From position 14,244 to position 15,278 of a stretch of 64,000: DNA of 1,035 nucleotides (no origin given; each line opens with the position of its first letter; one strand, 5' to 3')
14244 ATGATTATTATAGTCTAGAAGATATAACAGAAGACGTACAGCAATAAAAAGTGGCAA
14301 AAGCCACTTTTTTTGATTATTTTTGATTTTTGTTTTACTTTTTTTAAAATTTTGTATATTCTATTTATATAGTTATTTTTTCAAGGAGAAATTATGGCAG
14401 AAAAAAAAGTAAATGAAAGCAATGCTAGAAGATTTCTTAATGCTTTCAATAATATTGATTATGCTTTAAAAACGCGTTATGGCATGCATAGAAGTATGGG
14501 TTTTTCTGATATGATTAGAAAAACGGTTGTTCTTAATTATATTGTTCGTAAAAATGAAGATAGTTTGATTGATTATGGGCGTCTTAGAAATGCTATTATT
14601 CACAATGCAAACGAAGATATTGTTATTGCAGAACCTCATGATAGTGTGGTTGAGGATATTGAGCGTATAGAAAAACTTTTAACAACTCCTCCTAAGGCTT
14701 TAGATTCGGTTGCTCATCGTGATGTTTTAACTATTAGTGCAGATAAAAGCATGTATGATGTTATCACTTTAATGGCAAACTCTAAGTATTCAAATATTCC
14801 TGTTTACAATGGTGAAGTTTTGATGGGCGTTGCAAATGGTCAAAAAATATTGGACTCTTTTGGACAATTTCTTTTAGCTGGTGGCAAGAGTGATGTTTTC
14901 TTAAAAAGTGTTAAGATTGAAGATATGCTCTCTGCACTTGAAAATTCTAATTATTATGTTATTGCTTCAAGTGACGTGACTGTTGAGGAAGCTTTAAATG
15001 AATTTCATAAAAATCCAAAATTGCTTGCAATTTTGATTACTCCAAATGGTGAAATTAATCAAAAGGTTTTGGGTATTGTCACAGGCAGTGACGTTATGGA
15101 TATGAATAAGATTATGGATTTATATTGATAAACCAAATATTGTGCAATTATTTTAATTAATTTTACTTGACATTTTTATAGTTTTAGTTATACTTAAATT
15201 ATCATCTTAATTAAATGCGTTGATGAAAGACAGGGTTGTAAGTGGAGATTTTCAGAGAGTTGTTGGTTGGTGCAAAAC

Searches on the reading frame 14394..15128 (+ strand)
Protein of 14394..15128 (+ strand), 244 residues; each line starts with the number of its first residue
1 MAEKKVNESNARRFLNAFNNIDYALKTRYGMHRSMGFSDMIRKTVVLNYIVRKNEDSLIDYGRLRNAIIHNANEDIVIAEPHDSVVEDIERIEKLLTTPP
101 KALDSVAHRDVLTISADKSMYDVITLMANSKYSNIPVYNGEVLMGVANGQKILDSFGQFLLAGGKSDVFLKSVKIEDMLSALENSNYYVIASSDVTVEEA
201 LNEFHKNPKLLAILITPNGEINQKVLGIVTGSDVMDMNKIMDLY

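Call 63: search_protein_families(library=pfam, proteins=[window:14394-15128:+], max_evalue=0.00001)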
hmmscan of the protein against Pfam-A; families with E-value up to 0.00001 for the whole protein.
window:14394-15128:+ (244 aa): 1 family
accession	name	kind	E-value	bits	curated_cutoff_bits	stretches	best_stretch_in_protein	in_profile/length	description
PF00571.33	CBS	-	1.2e-11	45.2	24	0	105-146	3-45/57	CBS domain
